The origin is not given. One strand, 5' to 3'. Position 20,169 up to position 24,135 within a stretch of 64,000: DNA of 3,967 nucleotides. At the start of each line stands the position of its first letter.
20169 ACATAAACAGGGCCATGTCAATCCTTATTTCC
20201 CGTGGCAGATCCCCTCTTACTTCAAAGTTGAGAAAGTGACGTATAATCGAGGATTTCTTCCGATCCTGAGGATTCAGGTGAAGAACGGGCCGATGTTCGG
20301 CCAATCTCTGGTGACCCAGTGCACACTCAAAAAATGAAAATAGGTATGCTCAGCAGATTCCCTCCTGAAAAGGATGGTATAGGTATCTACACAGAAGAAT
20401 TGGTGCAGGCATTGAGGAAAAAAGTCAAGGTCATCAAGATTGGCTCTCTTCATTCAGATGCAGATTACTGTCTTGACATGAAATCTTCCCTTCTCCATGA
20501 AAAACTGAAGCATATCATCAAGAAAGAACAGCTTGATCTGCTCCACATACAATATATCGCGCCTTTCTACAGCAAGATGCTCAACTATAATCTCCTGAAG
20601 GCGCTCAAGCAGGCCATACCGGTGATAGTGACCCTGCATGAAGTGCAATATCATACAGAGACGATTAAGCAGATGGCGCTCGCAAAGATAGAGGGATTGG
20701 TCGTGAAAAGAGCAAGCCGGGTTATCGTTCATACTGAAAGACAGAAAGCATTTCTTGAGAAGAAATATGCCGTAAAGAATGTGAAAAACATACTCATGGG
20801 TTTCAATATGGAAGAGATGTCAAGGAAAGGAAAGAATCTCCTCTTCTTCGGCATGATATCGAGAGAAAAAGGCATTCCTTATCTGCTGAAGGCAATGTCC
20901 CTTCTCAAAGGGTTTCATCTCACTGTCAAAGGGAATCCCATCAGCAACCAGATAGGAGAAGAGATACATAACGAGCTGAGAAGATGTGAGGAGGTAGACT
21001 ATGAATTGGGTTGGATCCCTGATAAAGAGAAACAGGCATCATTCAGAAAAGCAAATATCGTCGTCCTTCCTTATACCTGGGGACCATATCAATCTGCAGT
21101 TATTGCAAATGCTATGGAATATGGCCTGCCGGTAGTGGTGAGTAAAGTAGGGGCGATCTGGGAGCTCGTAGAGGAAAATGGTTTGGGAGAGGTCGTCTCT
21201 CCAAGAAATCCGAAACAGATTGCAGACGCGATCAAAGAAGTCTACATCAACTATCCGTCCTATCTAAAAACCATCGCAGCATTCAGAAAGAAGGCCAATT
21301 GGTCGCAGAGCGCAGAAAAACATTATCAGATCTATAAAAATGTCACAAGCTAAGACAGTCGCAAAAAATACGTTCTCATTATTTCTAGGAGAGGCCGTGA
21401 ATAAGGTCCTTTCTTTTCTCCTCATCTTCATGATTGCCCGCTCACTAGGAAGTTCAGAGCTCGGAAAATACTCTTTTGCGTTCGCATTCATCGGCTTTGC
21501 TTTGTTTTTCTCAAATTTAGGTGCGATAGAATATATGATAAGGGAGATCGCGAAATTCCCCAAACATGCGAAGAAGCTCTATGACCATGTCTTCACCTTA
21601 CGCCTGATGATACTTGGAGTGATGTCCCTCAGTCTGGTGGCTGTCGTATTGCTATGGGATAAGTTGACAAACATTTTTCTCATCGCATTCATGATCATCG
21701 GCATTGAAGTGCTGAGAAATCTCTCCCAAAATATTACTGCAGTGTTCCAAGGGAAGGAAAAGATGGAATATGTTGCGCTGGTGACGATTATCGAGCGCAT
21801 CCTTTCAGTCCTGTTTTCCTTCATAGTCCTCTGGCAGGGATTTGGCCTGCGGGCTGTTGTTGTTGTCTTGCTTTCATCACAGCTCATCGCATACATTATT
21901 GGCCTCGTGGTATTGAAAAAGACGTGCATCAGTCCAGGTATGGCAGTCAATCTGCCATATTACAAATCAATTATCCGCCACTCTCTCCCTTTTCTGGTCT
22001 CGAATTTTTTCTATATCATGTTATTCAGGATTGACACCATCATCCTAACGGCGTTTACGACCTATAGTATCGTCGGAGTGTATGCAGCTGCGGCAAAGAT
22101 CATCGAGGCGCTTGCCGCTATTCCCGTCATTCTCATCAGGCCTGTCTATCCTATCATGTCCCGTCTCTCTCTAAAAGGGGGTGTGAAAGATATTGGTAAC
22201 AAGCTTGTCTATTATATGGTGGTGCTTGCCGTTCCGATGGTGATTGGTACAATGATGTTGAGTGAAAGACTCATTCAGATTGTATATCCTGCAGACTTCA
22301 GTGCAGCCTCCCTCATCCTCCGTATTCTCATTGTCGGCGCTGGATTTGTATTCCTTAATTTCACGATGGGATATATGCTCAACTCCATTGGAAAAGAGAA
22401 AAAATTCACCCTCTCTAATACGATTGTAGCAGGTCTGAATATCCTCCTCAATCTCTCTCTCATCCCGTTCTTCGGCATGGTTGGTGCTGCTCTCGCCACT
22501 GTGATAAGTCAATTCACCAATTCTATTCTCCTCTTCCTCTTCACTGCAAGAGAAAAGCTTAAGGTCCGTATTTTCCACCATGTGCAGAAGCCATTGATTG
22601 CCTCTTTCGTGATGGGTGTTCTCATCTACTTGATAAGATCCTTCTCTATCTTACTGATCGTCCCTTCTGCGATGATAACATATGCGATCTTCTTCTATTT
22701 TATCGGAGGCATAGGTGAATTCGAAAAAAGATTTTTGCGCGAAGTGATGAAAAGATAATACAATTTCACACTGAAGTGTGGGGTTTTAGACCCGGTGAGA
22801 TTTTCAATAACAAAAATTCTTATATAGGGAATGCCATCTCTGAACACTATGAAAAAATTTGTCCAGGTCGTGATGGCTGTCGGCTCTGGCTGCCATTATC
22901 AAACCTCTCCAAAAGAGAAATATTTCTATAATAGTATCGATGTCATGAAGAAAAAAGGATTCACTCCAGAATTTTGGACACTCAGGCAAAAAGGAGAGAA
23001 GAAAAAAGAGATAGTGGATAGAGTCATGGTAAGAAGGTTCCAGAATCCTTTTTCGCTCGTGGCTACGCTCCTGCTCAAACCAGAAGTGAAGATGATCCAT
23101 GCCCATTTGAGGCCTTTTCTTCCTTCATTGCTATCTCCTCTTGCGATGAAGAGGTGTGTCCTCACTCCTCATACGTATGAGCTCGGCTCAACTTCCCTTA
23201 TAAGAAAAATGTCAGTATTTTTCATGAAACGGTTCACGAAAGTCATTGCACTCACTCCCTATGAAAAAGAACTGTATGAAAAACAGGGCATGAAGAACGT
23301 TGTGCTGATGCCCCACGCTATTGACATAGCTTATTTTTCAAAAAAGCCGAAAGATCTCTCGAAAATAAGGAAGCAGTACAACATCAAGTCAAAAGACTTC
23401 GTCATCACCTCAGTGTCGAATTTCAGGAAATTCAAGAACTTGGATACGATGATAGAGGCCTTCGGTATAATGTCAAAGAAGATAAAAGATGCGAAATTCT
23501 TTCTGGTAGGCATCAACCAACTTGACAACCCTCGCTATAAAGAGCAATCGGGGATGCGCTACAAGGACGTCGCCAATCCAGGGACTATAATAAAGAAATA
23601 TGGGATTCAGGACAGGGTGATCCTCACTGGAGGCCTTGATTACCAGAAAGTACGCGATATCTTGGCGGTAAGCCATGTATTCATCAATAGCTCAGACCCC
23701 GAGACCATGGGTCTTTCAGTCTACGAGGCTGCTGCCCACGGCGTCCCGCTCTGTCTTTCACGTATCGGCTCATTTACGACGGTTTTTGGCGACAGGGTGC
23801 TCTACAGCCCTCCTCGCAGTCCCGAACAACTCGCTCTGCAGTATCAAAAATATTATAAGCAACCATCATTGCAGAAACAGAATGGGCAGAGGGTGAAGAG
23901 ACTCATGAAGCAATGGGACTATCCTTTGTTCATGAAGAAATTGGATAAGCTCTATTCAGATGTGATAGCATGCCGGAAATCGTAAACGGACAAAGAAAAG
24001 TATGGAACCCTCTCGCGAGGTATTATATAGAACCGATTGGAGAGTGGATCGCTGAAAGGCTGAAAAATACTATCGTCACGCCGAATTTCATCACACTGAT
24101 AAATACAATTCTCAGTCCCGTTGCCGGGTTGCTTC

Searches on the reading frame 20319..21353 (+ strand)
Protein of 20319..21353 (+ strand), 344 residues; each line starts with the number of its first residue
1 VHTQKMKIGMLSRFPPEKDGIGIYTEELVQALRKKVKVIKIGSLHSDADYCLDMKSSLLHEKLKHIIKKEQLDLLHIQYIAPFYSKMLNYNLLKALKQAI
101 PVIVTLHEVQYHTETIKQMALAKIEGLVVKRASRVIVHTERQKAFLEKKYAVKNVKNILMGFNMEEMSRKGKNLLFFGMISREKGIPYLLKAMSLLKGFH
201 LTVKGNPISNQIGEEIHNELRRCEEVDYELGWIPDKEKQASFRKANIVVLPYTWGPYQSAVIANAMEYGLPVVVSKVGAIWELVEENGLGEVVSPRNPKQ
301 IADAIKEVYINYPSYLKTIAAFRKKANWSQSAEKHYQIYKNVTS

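Call 13: search_protein_families(library=pfam, proteins=[window:20319-21353:+], max_evalue=0.000001)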
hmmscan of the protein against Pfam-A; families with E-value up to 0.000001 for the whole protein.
window:20319-21353:+ (344 aa): 4 families
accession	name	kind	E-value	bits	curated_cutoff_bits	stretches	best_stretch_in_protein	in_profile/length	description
PF13692.12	Glyco_trans_1_4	-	1.1e-21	78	27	1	172-309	2-140/142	Glycosyl transferases group 1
PF00534.26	Glycos_transf_1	-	1.2e-17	64.5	26.4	1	170-322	14-169/172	Glycosyl transferases group 1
PF13439.12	Glyco_transf_4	-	2.4e-10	41.1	28.5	1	59-154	60-156/170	Glycosyltransferase Family 4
PF13579.12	Glyco_trans_4_4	-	1.1e-07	32.8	29.7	0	66-149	66-145/158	Glycosyl transferase 4-like domain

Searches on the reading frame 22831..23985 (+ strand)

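Call 13: search_protein_families(library=pfam, proteins=[window:22831-23985:+], max_evalue=0.000001)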
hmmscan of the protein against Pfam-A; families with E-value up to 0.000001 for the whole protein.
window:22831-23985:+ (384 aa): 3 families
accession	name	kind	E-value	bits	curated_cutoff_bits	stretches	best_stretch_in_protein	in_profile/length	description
PF00534.26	Glycos_transf_1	-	1.3e-22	80.6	26.4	1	178-355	4-169/172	Glycosyl transferases group 1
PF13692.12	Glyco_trans_1_4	-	3.1e-15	57.1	27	1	191-340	3-138/142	Glycosyl transferases group 1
PF13439.12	Glyco_transf_4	-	8.8e-08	32.8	28.5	1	29-167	5-169/170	Glycosyltransferase Family 4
